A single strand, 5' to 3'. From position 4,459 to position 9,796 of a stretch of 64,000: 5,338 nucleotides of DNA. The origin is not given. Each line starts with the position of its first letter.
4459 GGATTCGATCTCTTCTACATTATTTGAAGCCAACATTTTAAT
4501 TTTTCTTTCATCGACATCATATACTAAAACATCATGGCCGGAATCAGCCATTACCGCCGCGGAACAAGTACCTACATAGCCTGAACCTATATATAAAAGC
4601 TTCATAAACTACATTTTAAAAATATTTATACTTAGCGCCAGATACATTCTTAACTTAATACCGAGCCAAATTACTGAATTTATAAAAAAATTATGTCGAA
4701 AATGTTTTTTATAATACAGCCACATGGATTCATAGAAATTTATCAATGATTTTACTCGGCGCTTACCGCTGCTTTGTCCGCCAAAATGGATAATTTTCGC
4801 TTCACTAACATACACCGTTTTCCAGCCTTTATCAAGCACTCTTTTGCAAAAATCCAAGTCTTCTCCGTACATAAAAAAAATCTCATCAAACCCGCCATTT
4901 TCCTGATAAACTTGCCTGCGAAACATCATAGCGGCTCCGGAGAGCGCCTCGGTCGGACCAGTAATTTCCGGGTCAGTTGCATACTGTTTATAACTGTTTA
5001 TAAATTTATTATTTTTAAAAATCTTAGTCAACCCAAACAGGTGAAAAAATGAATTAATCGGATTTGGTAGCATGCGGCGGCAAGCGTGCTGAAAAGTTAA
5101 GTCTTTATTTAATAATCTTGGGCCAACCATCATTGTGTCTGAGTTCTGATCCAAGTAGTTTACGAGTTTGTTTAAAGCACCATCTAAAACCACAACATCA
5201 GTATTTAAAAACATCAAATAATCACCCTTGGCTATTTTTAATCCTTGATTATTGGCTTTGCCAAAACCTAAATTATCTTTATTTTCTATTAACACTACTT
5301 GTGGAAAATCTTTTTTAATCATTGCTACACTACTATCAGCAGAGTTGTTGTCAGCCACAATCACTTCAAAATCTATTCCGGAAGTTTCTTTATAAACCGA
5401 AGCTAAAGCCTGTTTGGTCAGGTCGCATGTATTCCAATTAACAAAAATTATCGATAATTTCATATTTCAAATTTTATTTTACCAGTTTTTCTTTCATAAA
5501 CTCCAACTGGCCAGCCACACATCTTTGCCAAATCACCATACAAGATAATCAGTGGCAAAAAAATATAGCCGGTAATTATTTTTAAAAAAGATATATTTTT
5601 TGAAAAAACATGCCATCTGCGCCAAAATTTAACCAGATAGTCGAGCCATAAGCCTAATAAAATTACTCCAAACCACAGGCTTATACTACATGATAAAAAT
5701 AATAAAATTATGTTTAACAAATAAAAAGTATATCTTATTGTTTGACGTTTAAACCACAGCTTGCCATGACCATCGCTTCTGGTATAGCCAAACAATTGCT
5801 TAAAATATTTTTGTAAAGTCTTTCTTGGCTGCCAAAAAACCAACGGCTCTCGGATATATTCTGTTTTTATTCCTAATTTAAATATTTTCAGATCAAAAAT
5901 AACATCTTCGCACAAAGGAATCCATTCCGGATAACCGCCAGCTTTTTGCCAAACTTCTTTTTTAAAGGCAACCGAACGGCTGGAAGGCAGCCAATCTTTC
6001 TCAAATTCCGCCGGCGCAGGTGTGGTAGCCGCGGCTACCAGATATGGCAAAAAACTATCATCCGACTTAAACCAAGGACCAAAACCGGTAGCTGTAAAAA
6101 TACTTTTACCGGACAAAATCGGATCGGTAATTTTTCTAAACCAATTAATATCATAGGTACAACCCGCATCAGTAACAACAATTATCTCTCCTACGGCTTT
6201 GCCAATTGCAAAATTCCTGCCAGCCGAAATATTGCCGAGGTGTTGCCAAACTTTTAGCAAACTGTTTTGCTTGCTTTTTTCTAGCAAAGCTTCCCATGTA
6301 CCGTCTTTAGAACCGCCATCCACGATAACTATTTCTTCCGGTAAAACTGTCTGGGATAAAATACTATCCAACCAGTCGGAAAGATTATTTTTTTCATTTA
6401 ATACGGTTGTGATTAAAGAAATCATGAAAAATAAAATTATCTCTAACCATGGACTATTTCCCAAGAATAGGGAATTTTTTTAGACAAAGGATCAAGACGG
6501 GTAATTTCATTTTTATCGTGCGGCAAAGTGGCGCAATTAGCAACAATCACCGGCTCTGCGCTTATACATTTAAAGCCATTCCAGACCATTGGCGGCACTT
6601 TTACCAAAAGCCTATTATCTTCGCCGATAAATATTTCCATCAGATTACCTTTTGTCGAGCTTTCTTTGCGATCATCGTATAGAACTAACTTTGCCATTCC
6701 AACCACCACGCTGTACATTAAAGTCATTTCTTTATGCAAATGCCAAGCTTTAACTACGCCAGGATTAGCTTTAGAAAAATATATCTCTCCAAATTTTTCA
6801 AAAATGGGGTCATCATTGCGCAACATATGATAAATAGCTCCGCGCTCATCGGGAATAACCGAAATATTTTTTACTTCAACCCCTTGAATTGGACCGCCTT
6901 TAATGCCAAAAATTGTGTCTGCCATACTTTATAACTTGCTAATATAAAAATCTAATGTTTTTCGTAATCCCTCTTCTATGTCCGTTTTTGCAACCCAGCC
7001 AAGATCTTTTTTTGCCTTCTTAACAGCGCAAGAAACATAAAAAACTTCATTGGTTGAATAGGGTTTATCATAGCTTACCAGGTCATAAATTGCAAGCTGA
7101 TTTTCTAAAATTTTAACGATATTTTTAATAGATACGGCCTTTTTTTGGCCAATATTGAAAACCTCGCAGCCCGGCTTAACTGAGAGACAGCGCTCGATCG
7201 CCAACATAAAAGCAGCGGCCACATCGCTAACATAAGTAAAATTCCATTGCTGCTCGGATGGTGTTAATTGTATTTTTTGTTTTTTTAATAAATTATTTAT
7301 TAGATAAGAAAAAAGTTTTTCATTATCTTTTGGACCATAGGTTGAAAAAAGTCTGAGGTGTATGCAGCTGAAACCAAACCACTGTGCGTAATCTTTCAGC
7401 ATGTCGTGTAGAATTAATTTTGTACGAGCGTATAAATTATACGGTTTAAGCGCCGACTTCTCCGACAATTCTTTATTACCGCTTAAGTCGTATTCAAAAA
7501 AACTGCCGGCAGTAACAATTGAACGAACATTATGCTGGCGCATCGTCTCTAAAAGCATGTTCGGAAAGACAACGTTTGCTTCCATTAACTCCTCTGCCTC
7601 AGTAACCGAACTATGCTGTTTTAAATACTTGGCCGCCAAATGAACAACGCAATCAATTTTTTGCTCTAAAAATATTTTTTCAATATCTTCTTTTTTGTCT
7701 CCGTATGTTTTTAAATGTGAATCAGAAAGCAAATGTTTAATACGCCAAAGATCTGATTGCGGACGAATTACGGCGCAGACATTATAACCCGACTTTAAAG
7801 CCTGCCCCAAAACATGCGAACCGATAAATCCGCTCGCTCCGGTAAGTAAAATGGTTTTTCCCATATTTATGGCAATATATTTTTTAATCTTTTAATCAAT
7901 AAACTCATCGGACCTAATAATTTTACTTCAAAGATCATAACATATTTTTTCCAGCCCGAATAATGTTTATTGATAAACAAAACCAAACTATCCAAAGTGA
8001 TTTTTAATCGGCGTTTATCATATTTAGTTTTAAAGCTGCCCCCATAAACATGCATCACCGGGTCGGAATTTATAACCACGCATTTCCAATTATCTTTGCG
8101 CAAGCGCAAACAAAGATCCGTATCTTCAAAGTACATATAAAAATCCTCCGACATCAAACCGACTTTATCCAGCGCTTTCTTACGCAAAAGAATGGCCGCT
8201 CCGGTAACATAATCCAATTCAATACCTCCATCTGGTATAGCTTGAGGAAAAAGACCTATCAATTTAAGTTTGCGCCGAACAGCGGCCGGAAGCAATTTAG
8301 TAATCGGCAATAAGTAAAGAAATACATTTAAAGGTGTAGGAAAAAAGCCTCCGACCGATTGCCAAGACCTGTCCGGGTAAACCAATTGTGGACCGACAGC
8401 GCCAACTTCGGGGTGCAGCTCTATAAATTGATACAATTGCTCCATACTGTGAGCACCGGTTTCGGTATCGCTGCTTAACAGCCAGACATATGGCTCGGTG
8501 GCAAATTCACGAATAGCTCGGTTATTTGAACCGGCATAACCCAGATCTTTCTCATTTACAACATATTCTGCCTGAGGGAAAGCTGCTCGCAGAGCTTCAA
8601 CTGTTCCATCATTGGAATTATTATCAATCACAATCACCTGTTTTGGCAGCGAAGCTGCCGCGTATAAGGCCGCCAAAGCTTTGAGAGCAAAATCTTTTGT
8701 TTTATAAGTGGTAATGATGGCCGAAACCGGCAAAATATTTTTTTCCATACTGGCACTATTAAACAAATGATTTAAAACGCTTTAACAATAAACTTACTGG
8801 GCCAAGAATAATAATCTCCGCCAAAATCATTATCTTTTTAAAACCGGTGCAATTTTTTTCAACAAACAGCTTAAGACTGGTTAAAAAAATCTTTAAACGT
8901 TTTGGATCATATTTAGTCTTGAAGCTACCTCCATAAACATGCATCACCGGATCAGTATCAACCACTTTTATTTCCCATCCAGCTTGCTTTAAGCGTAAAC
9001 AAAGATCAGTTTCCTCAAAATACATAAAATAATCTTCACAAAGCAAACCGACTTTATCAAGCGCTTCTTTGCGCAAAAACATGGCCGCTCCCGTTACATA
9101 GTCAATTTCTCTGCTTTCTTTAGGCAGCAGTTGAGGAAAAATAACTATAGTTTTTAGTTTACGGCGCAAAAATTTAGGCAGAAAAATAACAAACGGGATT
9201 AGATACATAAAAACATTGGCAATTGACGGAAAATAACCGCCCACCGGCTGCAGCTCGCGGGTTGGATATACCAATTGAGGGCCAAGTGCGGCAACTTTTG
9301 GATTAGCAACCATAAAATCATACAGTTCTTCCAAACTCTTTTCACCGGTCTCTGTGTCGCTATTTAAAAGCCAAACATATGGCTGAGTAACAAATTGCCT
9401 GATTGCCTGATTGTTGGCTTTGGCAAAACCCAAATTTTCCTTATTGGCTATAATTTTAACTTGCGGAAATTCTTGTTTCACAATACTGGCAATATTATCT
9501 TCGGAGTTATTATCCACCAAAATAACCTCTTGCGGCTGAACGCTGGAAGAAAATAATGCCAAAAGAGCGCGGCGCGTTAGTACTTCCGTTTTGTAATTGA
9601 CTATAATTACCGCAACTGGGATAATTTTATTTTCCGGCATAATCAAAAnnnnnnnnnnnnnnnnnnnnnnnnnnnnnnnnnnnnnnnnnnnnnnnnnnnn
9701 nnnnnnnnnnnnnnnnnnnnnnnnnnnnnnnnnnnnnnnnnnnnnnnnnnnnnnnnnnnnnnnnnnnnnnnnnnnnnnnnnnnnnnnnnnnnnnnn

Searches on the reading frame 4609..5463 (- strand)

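Call 3: search_protein_families(library=pfam, proteins=[window:4609-5463:-], max_evalue=0.01)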
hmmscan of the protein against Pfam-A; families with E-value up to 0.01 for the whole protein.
window:4609-5463:- (284 aa): 7 families
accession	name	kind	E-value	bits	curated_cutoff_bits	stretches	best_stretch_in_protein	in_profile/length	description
PF00535.33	Glycos_transf_2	-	4.3e-25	89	23.3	1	4-188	1-166/168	Glycosyl transferase family 2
PF13641.12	Glyco_tranf_2_3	-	8.9e-17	62.3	27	1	4-231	4-216/230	Glycosyltransferase like family 2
PF13632.12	Glyco_trans_2_3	-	2.6e-10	40.9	27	1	174-277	72-176/198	Glycosyl transferase family group 2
PF10111.15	Glyco_tranf_2_2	-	1.5e-08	34.9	27.3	1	31-212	29-202/276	Glycosyltransferase like family 2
PF13506.12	Glyco_transf_21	-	4.4e-08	33.2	21.7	1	72-222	23-150/174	Glycosyl transferase family 21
PF02709.20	Glyco_transf_7C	-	1.4e-05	25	23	1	165-221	10-67/78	N-terminal domain of galactosyltransferase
PF13712.12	Glyco_tranf_2_5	-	0.0069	16.6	27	0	65-224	39-187/210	Glycosyltransferase like family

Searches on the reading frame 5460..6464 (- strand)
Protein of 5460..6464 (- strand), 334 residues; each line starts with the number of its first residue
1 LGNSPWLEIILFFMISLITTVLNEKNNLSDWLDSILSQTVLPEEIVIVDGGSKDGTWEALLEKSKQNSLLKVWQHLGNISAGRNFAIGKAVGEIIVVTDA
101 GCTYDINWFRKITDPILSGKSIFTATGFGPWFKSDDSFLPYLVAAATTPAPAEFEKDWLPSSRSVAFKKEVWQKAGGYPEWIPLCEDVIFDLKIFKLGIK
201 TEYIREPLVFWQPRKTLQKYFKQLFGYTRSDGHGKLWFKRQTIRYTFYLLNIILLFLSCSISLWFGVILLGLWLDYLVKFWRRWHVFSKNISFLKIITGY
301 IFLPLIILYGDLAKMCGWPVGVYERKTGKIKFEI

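Call 3: search_protein_families(library=pfam, proteins=[window:5460-6464:-], max_evalue=0.01)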
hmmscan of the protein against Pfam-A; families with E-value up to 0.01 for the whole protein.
window:5460-6464:- (334 aa): 4 families
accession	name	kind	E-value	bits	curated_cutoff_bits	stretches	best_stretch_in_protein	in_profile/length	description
PF00535.33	Glycos_transf_2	-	1.2e-17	64.8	23.3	1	16-123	1-111/168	Glycosyl transferase family 2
PF13641.12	Glyco_tranf_2_3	-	1.9e-06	28.5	27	1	16-224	4-224/230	Glycosyltransferase like family 2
PF10111.15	Glyco_tranf_2_2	-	0.0023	17.9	27.3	0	33-114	17-104/276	Glycosyltransferase like family 2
PF13632.12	Glyco_trans_2_3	-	0.003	17.8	27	1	165-273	77-181/198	Glycosyl transferase family group 2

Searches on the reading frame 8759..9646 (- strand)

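Call 3: search_protein_families(library=pfam, proteins=[window:8759-9646:-], max_evalue=0.01)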
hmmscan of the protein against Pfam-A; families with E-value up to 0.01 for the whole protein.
window:8759-9646:- (295 aa): 3 families
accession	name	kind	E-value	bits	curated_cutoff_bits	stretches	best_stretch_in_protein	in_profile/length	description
PF00535.33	Glycos_transf_2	-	1e-20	74.8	23.3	1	13-197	2-165/168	Glycosyl transferase family 2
PF13641.12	Glyco_tranf_2_3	-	2.1e-13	51.3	27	1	10-241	2-216/230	Glycosyltransferase like family 2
PF13632.12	Glyco_trans_2_3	-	1.2e-06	28.9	27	1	90-241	1-125/198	Glycosyl transferase family group 2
